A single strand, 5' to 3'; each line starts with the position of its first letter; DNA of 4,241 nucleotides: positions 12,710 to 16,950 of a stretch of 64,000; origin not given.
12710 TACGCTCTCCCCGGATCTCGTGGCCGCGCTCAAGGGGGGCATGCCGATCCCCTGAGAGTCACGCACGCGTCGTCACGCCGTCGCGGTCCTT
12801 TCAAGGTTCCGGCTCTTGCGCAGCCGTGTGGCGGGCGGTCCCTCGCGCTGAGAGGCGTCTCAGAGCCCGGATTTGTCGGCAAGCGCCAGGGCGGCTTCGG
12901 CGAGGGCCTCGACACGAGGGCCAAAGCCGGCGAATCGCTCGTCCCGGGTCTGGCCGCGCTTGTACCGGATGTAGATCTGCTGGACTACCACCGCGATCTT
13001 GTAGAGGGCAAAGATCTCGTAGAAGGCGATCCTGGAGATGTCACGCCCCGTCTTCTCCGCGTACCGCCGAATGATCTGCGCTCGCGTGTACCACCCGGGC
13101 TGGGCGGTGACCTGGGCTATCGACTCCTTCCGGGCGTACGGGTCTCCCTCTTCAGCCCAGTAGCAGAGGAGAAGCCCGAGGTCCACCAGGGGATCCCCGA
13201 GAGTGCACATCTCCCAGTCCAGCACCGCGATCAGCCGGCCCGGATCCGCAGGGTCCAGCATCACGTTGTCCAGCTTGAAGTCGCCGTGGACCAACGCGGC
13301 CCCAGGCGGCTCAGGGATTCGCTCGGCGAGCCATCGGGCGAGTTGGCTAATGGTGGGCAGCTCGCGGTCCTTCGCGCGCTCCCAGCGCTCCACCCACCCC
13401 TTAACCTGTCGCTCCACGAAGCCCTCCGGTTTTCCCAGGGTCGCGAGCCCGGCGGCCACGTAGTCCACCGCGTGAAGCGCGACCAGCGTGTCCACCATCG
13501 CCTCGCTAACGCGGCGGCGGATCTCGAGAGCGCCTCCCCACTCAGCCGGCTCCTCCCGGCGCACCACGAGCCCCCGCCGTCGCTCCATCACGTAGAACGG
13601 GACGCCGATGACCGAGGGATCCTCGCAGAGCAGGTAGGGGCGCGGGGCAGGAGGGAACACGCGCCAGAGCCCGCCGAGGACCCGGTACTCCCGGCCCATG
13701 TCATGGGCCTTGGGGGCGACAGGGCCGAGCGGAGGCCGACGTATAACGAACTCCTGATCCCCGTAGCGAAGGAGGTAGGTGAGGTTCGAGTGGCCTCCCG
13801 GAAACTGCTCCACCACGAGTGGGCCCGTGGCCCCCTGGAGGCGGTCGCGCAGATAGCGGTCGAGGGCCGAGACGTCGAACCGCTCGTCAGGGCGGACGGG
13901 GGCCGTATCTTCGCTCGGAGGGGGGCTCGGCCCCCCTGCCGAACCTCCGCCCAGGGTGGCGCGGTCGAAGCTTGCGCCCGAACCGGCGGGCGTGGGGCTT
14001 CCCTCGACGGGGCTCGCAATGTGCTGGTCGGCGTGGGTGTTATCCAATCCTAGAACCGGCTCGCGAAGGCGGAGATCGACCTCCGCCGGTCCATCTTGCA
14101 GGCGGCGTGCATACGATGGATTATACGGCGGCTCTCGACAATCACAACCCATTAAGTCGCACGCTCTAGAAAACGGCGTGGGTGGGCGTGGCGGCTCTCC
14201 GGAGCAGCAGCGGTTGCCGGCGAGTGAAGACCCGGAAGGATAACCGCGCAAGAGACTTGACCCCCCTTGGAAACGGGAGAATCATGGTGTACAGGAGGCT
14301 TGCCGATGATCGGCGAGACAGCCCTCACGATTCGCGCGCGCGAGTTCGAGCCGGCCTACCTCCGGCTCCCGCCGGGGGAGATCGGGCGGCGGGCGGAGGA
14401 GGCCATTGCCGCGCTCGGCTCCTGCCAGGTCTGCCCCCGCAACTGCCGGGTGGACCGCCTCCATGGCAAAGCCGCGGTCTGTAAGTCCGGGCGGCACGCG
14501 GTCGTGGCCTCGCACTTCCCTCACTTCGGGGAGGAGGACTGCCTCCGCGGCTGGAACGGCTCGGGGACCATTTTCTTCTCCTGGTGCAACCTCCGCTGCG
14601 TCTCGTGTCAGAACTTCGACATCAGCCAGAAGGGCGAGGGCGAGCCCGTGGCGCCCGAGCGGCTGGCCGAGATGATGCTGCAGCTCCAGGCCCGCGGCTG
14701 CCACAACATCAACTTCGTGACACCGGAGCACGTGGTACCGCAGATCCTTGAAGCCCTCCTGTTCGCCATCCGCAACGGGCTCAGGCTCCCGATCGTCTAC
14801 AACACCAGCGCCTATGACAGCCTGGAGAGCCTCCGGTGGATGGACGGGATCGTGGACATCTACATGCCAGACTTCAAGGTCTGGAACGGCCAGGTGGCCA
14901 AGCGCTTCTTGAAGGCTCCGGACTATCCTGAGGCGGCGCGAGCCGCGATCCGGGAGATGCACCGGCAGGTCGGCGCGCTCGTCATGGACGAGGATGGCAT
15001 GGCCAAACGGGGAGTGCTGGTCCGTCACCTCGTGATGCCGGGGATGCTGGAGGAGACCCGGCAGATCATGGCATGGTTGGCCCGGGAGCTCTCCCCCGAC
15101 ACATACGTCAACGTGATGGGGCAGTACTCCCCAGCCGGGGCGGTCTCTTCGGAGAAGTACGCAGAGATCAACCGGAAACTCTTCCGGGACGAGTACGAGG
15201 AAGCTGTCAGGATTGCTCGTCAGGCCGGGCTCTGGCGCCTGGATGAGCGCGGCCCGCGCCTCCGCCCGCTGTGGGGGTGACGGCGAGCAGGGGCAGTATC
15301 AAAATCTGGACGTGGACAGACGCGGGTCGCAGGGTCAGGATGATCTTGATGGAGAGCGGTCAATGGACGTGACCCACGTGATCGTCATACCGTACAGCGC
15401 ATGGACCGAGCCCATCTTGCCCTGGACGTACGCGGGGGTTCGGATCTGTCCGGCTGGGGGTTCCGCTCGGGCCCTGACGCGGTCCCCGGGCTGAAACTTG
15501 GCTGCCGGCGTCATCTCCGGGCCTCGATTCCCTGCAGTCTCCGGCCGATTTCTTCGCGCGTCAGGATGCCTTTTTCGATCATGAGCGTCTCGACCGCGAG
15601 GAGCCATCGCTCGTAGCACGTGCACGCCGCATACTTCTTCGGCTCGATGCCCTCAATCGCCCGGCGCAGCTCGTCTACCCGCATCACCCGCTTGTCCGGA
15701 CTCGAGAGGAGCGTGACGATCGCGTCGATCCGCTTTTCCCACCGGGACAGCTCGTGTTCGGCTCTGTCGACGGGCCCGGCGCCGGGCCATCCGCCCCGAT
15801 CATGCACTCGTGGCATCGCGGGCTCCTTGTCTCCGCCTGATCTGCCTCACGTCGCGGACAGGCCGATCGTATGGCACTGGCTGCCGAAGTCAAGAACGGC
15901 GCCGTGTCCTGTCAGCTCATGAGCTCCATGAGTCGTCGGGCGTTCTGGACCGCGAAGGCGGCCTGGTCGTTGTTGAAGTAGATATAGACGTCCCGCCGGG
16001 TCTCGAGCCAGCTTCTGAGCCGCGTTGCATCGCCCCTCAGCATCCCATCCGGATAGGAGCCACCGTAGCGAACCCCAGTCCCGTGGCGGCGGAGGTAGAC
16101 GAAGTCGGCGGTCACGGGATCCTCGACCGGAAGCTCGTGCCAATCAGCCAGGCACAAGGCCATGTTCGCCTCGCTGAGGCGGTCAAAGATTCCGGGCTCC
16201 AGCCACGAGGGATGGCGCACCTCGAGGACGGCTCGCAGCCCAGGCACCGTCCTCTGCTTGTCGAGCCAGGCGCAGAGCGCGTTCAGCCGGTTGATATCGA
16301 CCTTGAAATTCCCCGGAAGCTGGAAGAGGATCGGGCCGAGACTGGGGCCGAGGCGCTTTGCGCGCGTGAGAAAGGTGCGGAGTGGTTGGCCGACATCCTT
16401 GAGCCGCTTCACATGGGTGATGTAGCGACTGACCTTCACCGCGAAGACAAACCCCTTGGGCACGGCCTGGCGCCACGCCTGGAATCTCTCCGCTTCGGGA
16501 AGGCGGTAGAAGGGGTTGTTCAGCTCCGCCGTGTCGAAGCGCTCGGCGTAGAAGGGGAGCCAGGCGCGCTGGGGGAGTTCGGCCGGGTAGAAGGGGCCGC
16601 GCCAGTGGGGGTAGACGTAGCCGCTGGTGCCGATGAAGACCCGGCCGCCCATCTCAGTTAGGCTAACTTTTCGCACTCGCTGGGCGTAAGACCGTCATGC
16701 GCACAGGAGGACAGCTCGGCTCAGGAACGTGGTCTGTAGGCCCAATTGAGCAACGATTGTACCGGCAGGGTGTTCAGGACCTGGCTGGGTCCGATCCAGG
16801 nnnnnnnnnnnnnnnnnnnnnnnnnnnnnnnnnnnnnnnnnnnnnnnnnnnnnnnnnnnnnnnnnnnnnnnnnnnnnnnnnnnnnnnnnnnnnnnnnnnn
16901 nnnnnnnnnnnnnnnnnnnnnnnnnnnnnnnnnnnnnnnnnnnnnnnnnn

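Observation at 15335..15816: Orphan nitrile-hydratase beta-subunit homologue split into two translationally coupled ORFs, with no alpha subunit.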

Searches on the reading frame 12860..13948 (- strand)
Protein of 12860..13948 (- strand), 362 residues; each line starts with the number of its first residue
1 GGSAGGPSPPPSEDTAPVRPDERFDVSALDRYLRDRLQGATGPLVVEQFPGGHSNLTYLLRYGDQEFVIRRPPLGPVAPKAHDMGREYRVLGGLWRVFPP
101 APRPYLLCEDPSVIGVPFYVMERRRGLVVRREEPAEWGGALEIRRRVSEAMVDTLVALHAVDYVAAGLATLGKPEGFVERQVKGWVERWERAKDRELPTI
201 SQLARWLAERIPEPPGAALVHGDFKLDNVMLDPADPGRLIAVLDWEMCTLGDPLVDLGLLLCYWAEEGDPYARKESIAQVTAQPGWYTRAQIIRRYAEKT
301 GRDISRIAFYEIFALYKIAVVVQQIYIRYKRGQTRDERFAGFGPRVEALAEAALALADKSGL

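Call 46: search_protein_families(library=pfam, proteins=[window:12860-13948:-], max_evalue=0.001)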
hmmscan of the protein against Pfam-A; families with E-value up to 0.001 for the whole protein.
window:12860-13948:- (362 aa): 2 families
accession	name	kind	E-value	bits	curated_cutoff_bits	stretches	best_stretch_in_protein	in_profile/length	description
PF01636.29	APH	-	1.5e-48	166.1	23.2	1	46-277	2-226/239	Phosphotransferase enzyme family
PF02958.26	EcKL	-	0.00048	20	22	1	208-263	208-263/294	Ecdysteroid kinase-like family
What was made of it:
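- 12860..13948 (-): Context and synteny anchor: APH-family phosphotransferase. In relatives it follows alpha-FKBP-unknown-ACAD; here those four genes are absent. PF01636 E 1.5e-48 (call 46).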

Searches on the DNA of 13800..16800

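Call 50: search_rna_families(source=window, start=13800, end=16800, threshold=evalue, max_evalue=1)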
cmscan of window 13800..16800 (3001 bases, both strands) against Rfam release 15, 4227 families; matches with E-value up to 1: 1.
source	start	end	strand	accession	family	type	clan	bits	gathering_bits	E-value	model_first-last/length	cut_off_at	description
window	14535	14581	+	RF00489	ctRNA_p42d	Gene; antisense;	-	20.6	50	0.4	1-46/46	no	ctRNA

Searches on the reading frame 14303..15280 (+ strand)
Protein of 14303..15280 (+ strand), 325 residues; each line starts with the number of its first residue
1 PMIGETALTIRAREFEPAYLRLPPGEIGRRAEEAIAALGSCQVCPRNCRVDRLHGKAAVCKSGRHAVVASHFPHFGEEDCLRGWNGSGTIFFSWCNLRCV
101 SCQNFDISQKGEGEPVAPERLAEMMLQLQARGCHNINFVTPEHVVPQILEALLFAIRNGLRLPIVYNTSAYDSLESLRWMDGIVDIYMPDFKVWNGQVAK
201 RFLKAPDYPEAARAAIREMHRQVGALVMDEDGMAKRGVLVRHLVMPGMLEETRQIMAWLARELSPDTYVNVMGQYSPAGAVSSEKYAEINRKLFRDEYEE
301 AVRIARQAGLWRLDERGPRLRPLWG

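Call 46: search_protein_families(library=pfam, proteins=[window:14303-15280:+], max_evalue=0.001)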
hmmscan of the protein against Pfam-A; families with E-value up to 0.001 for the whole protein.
window:14303-15280:+ (325 aa): 1 family
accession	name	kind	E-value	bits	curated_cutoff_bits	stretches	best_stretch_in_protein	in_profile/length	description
PF04055.27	Radical_SAM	-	3.5e-09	37.5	29.5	1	90-222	2-139/166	Radical SAM superfamily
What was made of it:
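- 14303..15280 (+): Context: intact radical SAM gene, convergent with betaC'. In five close relatives its orthologue lies on the other side, divergent from and just upstream of betaN. PF04055 (call 46).
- Checked: The convergent gene 14303-15280(+) is a radical SAM protein (call 46).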

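Call 61: search_protein_families(library=ncbifam, proteins=[window:14303-15280:+], max_evalue=0.001)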
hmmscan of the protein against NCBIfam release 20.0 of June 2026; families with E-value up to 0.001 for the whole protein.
window:14303-15280:+ (325 aa): 3 families
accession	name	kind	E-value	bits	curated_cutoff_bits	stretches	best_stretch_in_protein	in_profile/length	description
TIGR02495.1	NrdG2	equivalog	3.7e-06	26.4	131.15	1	88-198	19-128/193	anaerobic ribonucleoside-triphosphate reductase activating protein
TIGR04337.1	AmmeMemoSam_rS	hypoth_equivalog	4.4e-05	22.5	220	0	94-140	78-125/349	AmmeMemoRadiSam system radical SAM enzyme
TIGR02493.1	PFLA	equivalog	0.00091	18.7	231.75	0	89-128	19-58/235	pyruvate formate-lyase-activating protein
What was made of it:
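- Checked: It has only weak NrdG/PflA-activase-like hits (call 61).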

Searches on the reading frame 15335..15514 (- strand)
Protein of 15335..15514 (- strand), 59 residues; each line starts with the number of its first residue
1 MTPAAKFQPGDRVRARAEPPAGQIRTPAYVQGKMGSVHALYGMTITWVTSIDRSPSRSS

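Call 4: search_protein_families(library=ncbifam, proteins=[window:15335-15514:-], max_evalue=1)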
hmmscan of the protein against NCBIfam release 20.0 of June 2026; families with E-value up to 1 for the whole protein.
window:15335-15514:- (59 aa): 1 family
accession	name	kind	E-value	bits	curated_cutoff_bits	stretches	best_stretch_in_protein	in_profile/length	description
TIGR03888.1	nitrile_beta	equivalog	1.6e-09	38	152.2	1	4-50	136-182/226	nitrile hydratase subunit beta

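Call 5: search_protein_families(library=pfam, proteins=[window:15335-15514:-], max_evalue=1)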
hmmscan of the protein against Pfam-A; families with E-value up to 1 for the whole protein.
window:15335-15514:- (59 aa): 1 family
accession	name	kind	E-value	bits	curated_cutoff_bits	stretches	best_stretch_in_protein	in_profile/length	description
PF02211.21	NHase_beta_C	-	2.7e-09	37.8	27.7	1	4-49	9-54/98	Nitrile hydratase beta subunit, C-terminal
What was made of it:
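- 15389..15514 (-): betaC': the first 42 codons of the betaC gene (C-terminal SH3-like half of NHase beta). Its start overlaps the betaN stop as ATGA. PF02211 profile positions 9-54 of 98 only (call 5).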

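Call 54: list_cluster_members(proteins=[window:15335-15514:-, P0001])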
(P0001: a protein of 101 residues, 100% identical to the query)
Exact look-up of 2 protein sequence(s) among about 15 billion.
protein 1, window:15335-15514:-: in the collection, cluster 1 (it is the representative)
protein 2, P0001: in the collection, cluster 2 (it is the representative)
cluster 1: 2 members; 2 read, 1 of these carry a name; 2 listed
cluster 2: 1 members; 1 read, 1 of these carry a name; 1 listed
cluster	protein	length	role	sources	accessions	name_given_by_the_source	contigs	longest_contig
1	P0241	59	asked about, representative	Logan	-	-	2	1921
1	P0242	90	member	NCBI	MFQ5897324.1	MAG: SH3-like domain-containing protein [Candidatus Methylomirabilia bacterium]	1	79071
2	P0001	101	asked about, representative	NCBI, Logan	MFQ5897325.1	MAG: hypothetical protein ACE5JN_03675 [Candidatus Methylomirabilia bacterium]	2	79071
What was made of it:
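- (9) The 59-aa truncated protein has no counterpart in other species (call 54). The truncated form exists in this population only (call 54).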
